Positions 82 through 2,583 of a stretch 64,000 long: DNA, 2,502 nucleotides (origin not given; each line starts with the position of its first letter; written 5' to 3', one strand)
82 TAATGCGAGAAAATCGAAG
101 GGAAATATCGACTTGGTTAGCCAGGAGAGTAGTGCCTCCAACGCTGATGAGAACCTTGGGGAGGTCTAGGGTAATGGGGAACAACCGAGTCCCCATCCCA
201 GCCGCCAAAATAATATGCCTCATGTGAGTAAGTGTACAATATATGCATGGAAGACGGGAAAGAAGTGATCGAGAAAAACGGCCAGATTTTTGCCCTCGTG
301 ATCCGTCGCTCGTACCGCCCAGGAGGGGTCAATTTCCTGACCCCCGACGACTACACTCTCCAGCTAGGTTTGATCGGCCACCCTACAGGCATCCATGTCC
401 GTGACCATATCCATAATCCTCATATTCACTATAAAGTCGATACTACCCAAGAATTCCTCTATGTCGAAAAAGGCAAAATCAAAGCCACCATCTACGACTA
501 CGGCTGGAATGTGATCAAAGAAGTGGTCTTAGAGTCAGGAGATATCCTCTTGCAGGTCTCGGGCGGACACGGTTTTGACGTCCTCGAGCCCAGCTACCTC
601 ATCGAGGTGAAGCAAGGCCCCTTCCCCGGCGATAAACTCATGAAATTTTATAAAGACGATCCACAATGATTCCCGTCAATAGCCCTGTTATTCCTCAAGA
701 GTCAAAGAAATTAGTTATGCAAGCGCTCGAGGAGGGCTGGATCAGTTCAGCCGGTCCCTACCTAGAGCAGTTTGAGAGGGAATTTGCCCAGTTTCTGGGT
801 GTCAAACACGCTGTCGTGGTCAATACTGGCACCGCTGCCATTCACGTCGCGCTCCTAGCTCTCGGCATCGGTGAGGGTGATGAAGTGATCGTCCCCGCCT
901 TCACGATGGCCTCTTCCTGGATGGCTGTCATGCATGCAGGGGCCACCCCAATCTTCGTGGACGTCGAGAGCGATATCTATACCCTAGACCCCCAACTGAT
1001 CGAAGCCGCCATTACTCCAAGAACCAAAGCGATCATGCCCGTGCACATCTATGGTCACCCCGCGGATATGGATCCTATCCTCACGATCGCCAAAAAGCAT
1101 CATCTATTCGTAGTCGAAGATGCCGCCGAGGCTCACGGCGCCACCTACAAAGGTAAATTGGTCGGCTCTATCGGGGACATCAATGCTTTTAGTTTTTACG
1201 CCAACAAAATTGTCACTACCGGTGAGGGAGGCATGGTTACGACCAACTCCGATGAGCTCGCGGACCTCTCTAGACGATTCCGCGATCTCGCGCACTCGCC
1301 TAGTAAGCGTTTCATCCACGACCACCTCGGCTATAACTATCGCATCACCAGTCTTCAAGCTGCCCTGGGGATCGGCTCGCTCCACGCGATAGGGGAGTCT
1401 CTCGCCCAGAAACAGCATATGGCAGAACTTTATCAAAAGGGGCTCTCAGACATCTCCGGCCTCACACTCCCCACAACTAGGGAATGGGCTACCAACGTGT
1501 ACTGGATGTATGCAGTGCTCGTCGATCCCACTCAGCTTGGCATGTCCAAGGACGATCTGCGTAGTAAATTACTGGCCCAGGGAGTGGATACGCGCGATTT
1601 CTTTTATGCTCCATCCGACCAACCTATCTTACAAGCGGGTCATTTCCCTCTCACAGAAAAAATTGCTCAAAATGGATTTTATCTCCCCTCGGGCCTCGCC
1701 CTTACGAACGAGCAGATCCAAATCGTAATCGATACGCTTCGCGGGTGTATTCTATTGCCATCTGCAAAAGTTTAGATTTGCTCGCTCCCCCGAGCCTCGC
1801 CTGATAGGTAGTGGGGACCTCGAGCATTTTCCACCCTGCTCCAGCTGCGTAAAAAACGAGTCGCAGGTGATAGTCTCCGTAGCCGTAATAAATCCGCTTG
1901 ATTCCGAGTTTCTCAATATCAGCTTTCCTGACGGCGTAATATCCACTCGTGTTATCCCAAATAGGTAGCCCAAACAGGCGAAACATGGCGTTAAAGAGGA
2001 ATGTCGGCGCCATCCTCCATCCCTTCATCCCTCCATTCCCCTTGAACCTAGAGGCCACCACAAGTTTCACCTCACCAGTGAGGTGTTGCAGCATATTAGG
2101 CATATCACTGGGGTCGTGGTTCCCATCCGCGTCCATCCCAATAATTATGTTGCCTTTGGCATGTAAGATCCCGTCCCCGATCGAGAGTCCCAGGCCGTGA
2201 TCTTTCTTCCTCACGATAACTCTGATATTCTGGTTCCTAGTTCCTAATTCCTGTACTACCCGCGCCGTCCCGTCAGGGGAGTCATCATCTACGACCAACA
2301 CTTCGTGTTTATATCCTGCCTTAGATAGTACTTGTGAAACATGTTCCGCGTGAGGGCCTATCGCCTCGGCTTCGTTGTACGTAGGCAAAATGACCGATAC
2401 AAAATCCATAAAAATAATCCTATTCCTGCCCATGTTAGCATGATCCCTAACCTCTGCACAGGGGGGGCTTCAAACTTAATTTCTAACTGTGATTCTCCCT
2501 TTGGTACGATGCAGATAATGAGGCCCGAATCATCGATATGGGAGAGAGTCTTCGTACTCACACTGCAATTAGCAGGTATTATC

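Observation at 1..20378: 20-kb glycan assembly island: candidate protein-glycosylation / surface-glycan system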

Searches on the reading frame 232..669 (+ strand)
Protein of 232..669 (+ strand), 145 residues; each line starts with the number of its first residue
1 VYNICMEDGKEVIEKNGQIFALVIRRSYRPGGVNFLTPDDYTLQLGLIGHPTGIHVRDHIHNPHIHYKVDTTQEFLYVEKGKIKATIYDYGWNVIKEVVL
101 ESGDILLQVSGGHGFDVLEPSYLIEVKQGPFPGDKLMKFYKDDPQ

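Call 7: search_protein_families(library=pfam, proteins=[window:232-669:+], max_evalue=0.01)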
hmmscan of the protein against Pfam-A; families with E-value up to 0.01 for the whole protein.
window:232-669:+ (145 aa): 0 families

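Call 13: search_protein_families(library=ncbifam, proteins=[window:232-669:+], max_evalue=0.01)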
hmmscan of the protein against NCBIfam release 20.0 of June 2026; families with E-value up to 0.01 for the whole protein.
window:232-669:+ (145 aa): 1 family
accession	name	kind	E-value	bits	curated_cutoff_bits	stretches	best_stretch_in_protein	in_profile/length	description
TIGR04366.1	cupin_WbuC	subfamily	1.6e-06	28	42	1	58-134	44-122/132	WbuC family cupin fold metalloprotein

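Call 24: search_solved_structures(query=window:232-669:+, max_evalue=10)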
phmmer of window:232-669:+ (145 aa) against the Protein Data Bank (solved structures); distinct sequences matched with E-value up to 10: 0.

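Call 50: search_protein_families(library=pfam, proteins=[window:232-669:+], max_evalue=5)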
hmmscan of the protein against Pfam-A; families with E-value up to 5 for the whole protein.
window:232-669:+ (145 aa): 0 families

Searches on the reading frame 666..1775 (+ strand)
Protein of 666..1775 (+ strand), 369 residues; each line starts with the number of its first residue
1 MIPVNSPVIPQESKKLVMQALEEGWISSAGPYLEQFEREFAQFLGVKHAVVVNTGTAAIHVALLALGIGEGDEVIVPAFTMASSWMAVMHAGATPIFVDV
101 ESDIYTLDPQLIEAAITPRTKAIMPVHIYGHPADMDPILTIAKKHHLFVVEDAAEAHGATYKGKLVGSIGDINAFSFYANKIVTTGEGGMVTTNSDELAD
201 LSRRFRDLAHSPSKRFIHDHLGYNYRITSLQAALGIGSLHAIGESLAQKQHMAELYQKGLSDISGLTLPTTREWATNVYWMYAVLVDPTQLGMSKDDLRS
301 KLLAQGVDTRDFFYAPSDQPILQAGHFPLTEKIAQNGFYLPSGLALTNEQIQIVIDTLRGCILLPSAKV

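Call 7: search_protein_families(library=pfam, proteins=[window:666-1775:+], max_evalue=0.01)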
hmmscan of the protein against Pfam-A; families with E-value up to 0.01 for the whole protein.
window:666-1775:+ (369 aa): 7 families
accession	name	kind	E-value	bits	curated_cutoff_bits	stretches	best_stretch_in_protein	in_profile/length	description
PF01041.23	DegT_DnrJ_EryC1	-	3.8e-117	392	19.8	1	10-359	4-360/360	DegT/DnrJ/EryC1/StrS aminotransferase family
PF00155.27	Aminotran_1_2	-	2.6e-08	33.9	19.7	1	32-163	43-194/361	Aminotransferase class I and II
PF01053.26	Cys_Met_Meta_PP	-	2.9e-07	29.8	27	1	31-156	52-177/381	Cys/Met metabolism PLP-dependent enzyme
PF00266.25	Aminotran_5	-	1.6e-05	24.5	21.5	1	33-157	45-180/371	Aminotransferase class-V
PF01212.27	Beta_elim_lyase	-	6.5e-05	22.8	27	1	33-266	34-271/288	Beta-eliminating lyase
PF05889.19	SepSecS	-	0.00014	21.2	21.1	1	38-214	63-258/389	O-phosphoseryl-tRNA(Sec) selenium transferase, SepSecS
PF01276.26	OKR_DC_1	-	0.00076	18.8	27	1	40-106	75-141/417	Orn/Lys/Arg decarboxylase, major domain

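Call 12: find_encoding_contigs(protein=window:666-1775:+, flank=10000, max_places=6)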
Protein window:666-1775:+ (369 aa): 2 contigs read that carry it; 1 place shown.
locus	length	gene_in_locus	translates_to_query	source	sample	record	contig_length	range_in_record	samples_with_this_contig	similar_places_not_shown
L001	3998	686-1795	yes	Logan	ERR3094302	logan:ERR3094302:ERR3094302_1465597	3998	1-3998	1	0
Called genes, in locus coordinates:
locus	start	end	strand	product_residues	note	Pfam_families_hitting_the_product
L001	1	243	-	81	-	?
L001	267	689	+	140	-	-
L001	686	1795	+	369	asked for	PF00155:Aminotran_1_2, PF01041:DegT_DnrJ_EryC1, PF00266:Aminotran_5 (faint), PF01053:Cys_Met_Meta_PP (weak)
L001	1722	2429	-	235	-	PF00535:Glycos_transf_2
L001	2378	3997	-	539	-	?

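Call 13: search_protein_families(library=ncbifam, proteins=[window:666-1775:+], max_evalue=0.01)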
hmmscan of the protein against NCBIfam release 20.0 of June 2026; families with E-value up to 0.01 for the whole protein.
window:666-1775:+ (369 aa): 39 families (the best 25 are shown)
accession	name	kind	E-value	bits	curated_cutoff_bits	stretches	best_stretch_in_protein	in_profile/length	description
TIGR04181.1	NHT_00031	hypoth_equivalog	2.3e-93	313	420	1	2-342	1-358/359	LegC family aminotransferase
TIGR03588.1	PseC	equivalog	1.2e-73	248.3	423.5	1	1-360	1-378/380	UDP-4-amino-4,6-dideoxy-N-acetyl-beta-L-altrosamine transaminase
NF008658.2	PRK11658.1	equivalog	7.4e-70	235.5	631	1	2-317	5-328/379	UDP-4-amino-4-deoxy-L-arabinose aminotransferase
TIGR04427.1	PLP_DesI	equivalog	1.1e-65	222.3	650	1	18-362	39-383/390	dTDP-4-dehydro-6-deoxyglucose aminotransferase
NF011936.0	PRK15407.1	equivalog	6.6e-62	209.6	423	2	2-208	37-250/440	lipopolysaccharide biosynthesis protein RfbH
NF008687.0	PRK11706.1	equivalog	2.3e-61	207.6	375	1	1-359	1-371/375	dTDP-4-amino-4,6-dideoxygalactose transaminase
TIGR02379.1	ECA_wecE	subfamily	3e-52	177.7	434.85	1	1-211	1-212/376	dTDP-4-amino-4,6-dideoxy-D-glucose transaminase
NF004770.0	PRK06108.1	subfamily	8.5e-10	38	422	1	36-154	86-211/396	pyridoxal phosphate-dependent aminotransferase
NF004621.0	PRK05957.1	equivalog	8.7e-10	37.9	498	1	47-126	89-167/389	pyridoxal phosphate-dependent aminotransferase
NF005817.0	PRK07683.1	equivalog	2.9e-09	36.1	575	1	49-152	92-200/387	aminotransferase A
NF005816.0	PRK07682.1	equivalog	8.6e-09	34.5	620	1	47-157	90-207/390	aminotransferase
NF005744.0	PRK07568.1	subfamily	2.8e-08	33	389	1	45-172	87-220/398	pyridoxal phosphate-dependent aminotransferase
NF006488.0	PRK08912.1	equivalog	3.2e-08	32.9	498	1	49-153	89-187/387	aminotransferase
NF004769.0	PRK06107.1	equivalog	1.5e-07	30.5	617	1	38-123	85-170/402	aspartate transaminase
NF041364.1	GntC_guanitoxin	equivalog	2.4e-07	30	415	1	49-153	62-174/356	guanitoxin biosynthesis PLP-dependent (S)-gamma-hydroxy-L-arginine cyclodehydratase GntC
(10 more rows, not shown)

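Call 66: search_solved_structures(query=window:666-1775:+, max_evalue=1e-20)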
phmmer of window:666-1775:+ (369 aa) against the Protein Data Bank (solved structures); distinct sequences matched with E-value up to 1e-20: 55.
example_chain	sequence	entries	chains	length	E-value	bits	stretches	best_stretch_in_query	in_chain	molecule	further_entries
3bn1_A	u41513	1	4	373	2.3e-90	306.5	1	3-358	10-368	Perosamine synthetase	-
3dr7_A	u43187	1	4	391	2.7e-90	306.2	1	3-358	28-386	Putative perosamine synthetase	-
3dr4_A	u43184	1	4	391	1.8e-89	303.5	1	3-358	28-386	Putative perosamine synthetase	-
7b0m_AAA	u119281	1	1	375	6.8e-87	295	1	4-360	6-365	Sugar aminotransferase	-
7b0d_A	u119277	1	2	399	3.2e-75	256.7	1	9-355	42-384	Glutamine--scyllo-inositol transaminase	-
2oga_A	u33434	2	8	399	4e-68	233.3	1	17-359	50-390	Transaminase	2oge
3frk_A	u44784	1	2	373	3.1e-61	210.6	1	29-359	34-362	QdtB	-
8gyh_B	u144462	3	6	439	1.1e-59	205.5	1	5-300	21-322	DegT/DnrJ/EryC1/StrS family aminotransferase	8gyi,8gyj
1mdo_A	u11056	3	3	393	2.6e-57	197.8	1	2-321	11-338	ArnB aminotransferase | UDP-4-amino-4-deoxy-L-arabinose--oxoglutarate aminotransferase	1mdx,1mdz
8sng_A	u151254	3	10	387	5.1e-57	196.8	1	3-320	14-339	UDP-4-amino-4-deoxy-L-arabinose--oxoglutarate aminotransferase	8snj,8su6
2c7t_A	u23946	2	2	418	9.5e-57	195.9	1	33-322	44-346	GLUTAMINE-2-DEOXY-SCYLLO-INOSOSE AMINOTRANSFERASE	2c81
5w71_A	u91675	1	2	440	1.1e-56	195.6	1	33-322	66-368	L-glutamine:2-deoxy-scyllo-inosose aminotransferase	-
4oca_A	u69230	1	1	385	1.9e-56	194.9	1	2-321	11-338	UDP-4-amino-4-deoxy-L-arabinose--oxoglutarate aminotransferase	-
3nyu_A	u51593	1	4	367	2.3e-56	194.7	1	29-356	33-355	Aminotransferase WbpE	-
3nu7_A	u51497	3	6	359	2.5e-56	194.5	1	29-355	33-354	Aminotransferase WbpE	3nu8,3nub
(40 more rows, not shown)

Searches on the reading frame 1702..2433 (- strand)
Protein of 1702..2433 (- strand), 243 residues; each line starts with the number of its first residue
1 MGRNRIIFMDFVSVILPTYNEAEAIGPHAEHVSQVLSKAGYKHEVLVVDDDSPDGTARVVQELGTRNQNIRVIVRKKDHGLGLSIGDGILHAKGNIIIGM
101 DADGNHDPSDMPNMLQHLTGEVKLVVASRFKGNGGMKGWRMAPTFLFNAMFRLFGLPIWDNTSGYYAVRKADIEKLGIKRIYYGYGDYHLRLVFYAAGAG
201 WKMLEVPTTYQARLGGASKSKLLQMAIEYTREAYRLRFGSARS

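Call 7: search_protein_families(library=pfam, proteins=[window:1702-2433:-], max_evalue=0.01)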
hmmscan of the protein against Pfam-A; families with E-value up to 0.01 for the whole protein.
window:1702-2433:- (243 aa): 3 families
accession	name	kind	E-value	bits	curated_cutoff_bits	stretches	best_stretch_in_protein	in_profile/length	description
PF00535.33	Glycos_transf_2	-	1.1e-27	97.5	23.3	1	13-176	1-167/168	Glycosyl transferase family 2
PF10111.15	Glyco_tranf_2_2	-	8.3e-05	22.6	27.3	1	33-115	17-103/276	Glycosyltransferase like family 2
PF13641.12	Glyco_tranf_2_3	-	0.00011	22.7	27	1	12-125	3-119/230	Glycosyltransferase like family 2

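Call 13: search_protein_families(library=ncbifam, proteins=[window:1702-2433:-], max_evalue=0.01)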
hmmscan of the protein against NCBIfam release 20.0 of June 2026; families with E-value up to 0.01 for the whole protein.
window:1702-2433:- (243 aa): 24 families
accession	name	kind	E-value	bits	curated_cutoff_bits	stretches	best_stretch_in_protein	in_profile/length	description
TIGR04182.1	glyco_TIGR04182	equivalog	8e-20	71.4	325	1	12-230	2-211/293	S-layer glycoprotein N-glycosyltransferase AglJ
TIGR03937.1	PgaC_IcaA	equivalog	3.2e-15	56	422.3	1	10-124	45-156/407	poly-beta-1,6-N-acetyl-D-glucosamine synthase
NF047588.1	GlcsyltransPgfSStrep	equivalog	2.2e-14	53.4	500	1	12-171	3-162/308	glycosyltransferase PgfS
NF007986.1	PRK10714.1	equivalog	7.2e-13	48.2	529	1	10-128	6-125/316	undecaprenyl-phosphate 4-deoxy-4-formamido-L-arabinose transferase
NF010496.0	PRK13915.1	equivalog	2.6e-12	46.4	262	1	11-120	32-146/307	glucosyl-3-phosphoglycerate synthase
NF041391.1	DPhHxTase_Halo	equivalog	9.8e-12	44.3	375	1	18-217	3-190/213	dolichyl-phosphate hexose transferase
TIGR04283.1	glyco_like_mftF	equivalog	1.1e-11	44.7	182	1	12-131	1-108/221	TIGR04283 family arsenosugar biosynthesis glycosyltransferase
NF041875.1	EPS_EpsD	equivalog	6.1e-11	42.3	370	1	12-126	1-112/325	exopolysaccharide biosynthesis glycosyltransferase EpsD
NF058614.1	PPMAGASynPpgS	equivalog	1.5e-10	40.9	370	1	13-133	3-117/226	polyprenyl-phospho-N-acetylgalactosaminyl synthase PpgS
NF047683.1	TeichurnBiosyTuaG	equivalog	3.8e-10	39.8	400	1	10-117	6-110/252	teichuronic acid biosynthesis protein TuaG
NF045692.1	OglycostaseCruG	equivalog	2.4e-09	36.6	600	1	10-130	41-166/386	2'-O-glycosyltransferase CruG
NF038302.1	EPS_HpsE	equivalog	8.8e-08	31.5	300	1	12-104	3-97/307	hormogonium polysaccharide biosynthesis glycosyltransferase HpsE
NF050050.1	ProtGlycPglI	equivalog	5.1e-07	29.4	500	1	9-113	1-103/306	GalNAc(5)-diNAcBac-PP-undecaprenol beta-1,3-glucosyltransferase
NF007482.0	PRK10073.1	equivalog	5.1e-07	29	423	1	12-126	8-117/334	glycosyltransferase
NF041394.1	GtaseAglG_Halo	equivalog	3.5e-06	26.5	440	1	12-130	3-119/304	glucosyl-dolichyl phosphate glucuronosyltransferase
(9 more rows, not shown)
